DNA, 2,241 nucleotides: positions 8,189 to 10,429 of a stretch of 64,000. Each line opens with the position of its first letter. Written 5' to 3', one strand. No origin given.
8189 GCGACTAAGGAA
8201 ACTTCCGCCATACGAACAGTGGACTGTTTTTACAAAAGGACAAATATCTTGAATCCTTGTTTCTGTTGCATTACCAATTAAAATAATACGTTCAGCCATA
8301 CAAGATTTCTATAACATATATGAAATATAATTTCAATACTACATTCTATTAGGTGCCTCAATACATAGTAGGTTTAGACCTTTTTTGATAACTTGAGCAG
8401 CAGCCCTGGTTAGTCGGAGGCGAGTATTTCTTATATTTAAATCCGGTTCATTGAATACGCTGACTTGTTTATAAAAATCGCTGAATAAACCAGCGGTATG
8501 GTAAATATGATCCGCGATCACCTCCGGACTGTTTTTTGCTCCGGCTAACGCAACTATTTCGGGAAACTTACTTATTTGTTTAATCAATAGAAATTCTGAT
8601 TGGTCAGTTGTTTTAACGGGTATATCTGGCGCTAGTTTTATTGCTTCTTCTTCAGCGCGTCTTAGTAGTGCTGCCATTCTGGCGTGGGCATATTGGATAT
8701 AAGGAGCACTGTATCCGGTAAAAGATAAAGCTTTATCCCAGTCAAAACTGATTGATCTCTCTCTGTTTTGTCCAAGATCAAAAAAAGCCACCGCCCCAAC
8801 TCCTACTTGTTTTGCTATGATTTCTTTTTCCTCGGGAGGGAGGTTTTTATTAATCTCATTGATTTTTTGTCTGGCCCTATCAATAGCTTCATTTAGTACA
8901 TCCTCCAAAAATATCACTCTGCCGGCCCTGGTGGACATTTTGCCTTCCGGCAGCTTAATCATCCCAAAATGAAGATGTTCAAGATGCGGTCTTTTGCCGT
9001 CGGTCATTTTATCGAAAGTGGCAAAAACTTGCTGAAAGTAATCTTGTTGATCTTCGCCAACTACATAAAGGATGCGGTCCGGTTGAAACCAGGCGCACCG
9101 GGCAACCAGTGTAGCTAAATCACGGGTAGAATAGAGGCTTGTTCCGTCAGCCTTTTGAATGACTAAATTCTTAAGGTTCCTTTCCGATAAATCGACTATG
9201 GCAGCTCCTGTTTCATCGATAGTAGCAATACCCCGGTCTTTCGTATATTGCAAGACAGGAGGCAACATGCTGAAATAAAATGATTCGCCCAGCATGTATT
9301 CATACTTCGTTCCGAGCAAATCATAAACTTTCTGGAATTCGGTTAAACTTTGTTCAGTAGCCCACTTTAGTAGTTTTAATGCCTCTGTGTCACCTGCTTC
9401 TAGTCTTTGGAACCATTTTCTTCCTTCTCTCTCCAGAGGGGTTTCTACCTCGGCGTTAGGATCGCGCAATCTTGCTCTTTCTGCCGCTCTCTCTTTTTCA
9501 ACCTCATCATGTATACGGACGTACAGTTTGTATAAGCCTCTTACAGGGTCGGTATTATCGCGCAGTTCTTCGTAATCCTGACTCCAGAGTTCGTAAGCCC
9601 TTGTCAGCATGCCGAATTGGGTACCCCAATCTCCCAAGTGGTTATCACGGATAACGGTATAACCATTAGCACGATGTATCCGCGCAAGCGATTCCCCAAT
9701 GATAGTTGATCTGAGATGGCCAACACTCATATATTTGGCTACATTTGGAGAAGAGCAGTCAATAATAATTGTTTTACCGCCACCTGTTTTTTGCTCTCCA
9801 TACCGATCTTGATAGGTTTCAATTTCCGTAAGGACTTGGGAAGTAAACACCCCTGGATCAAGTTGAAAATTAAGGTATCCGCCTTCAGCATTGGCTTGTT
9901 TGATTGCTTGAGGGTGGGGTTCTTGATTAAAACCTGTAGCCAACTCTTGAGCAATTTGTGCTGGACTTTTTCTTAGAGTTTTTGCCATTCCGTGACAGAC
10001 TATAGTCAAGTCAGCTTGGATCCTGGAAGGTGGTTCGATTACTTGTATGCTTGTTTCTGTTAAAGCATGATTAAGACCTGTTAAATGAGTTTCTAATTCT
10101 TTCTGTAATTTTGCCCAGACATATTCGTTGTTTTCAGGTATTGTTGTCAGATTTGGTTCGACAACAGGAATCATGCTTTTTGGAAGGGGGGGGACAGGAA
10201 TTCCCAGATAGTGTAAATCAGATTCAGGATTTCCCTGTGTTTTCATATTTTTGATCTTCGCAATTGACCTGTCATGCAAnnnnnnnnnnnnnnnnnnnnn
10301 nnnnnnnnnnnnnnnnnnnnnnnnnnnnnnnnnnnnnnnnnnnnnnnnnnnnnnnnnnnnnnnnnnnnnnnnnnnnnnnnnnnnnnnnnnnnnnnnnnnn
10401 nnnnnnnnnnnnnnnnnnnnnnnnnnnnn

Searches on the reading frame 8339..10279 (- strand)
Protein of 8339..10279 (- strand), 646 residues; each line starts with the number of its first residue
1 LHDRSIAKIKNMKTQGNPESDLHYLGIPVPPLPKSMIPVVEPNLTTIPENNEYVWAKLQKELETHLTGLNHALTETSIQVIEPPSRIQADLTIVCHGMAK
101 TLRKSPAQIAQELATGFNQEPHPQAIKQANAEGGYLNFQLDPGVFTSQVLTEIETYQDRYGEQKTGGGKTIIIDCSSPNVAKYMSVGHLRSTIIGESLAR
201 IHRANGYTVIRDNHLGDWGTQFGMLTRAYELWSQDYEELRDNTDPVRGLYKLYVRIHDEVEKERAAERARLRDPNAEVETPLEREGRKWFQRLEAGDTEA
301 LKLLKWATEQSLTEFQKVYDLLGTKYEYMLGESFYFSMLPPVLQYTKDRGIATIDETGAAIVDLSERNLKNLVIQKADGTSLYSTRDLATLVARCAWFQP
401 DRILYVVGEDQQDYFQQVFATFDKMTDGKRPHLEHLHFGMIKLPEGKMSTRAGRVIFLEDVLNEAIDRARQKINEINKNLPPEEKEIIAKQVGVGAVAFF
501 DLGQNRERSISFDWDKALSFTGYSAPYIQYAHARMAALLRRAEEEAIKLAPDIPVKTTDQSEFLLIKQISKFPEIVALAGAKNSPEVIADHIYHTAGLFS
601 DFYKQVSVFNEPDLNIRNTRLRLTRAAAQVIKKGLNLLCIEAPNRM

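Call 16: search_protein_families(library=pfam, proteins=[window:8339-10279:-], max_evalue=0.001)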
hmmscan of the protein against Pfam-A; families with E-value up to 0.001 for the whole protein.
window:8339-10279:- (646 aa): 3 families
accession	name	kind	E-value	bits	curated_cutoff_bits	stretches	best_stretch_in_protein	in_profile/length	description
PF00750.26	tRNA-synt_1d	-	1.9e-82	277.5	23.3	1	158-514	9-349/349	tRNA synthetases class I (R), catalytic domain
PF05746.21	DALR_1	-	6.1e-29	100.9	22.3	1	528-646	1-117/117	DALR anticodon binding domain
PF03485.21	Arg_tRNA_synt_N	-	1.1e-08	36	21.5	1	57-140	2-85/85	Arginyl tRNA synthetase N terminal domain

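Call 17: find_related_loci(query=window:8339-10279:-, collection=genome_contigs, flank=2000)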
Query window:8339-10279:- (646 aa) in genome_contigs; peptide patterns used: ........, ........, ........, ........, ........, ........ (x = any residue, [..] = any of these).
600 stretches matched a pattern (row limit reached: there are more); 590 encode a relative of the query (tblastn E <= 1e-3); the best 80 are kept; 80 distinct loci.
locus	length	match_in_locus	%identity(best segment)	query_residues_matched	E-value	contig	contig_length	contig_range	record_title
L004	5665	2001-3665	39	67-646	7e-119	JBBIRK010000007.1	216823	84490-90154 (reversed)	MAG: Candidatus Zixiibacteriota bacterium isolate STS170223_bin_348 NODE_57_length_216823_cov_16.015108, whole genome sh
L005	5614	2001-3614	37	95-646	1e-97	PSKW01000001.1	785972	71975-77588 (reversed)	MAG: Gemmataceae bacterium isolate ERB_16_1 NODE_1_length_785972_cov_9.975627, whole genome shotgun sequence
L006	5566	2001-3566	37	97-646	2e-95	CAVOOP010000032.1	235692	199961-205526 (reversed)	MAG: uncultured Acidobacteriota bacterium isolate MFD00082.bin.2.1 genome assembly, contig: contig_5823, whole genome sh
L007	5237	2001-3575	36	98-646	1e-94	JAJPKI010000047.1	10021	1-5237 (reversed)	MAG: Verrucomicrobia bacterium isolate Centralia_MAG_692 k107_10206, whole genome shotgun sequence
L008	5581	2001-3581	36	97-646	4e-93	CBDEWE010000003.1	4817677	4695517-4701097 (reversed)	MAG: uncultured Candidatus Binatia bacterium isolate a8241130-b51f-4fa7-9d5c-c617c4ae5504 genome assembly, contig: conti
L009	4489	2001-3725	34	58-646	7e-91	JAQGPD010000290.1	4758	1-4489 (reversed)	MAG: Verrucomicrobiales bacterium isolate RYN_630 scaffold_1062302, whole genome shotgun sequence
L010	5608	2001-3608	34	98-646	2e-90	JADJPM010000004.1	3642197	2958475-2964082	MAG: Verrucomicrobiaceae bacterium isolate Fred_18-Q3-R57-64_BATAC.459 tig00350889-10-36423160, whole genome shotgun seq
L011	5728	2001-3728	34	57-646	5e-90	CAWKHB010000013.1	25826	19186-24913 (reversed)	MAG: uncultured Verrucomicrobiae bacterium isolate MFD03250.bin.2.63 genome assembly, contig: contig_4647, whole genome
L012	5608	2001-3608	35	98-646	1e-89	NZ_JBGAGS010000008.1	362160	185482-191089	MAG: Prosthecobacter sp. isolate MAG_MBR_H125.70 MBRH125-70_opera_contig_208, whole genome shotgun sequence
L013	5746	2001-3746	34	29-646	1e-89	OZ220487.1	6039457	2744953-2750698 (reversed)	MAG: uncultured Candidatus Binatia bacterium isolate d2d8104a-f810-4fb4-bb0c-dc82b69497ba genome assembly, chromosome: 1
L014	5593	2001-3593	35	98-646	3e-89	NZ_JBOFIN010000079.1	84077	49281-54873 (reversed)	MAG: Scandinavium sp. isolate WFFMC_MAG_019 k139_324294_flag=0_multi=12.9943_len=84077, whole genome shotgun sequence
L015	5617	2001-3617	34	97-646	6e-89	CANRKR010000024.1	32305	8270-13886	MAG: uncultured Akkermansia sp. isolate Lapin-033__bin67 genome assembly, contig: Lapin-033__NODE_1045_length_32305_cov_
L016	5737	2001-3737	34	58-646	8e-89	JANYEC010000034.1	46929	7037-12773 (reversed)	MAG: Akkermansiaceae bacterium isolate 337R_metabinner_15_sub 337R_k141_592814, whole genome shotgun sequence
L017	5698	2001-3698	34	75-646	1e-88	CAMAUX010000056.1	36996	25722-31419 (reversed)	MAG: Chthoniobacter flavus isolate MaE-04nov19-34 genome assembly, contig: MaE-04nov19-C1134, whole genome shotgun seque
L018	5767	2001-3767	34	56-646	2e-89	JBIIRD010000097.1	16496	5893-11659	MAG: Prosthecobacter sp. isolate ME2003-08-07pf_3300034283_group2_bin103 Rohwer_bin2773_scaffold_1929_c1, whole genome s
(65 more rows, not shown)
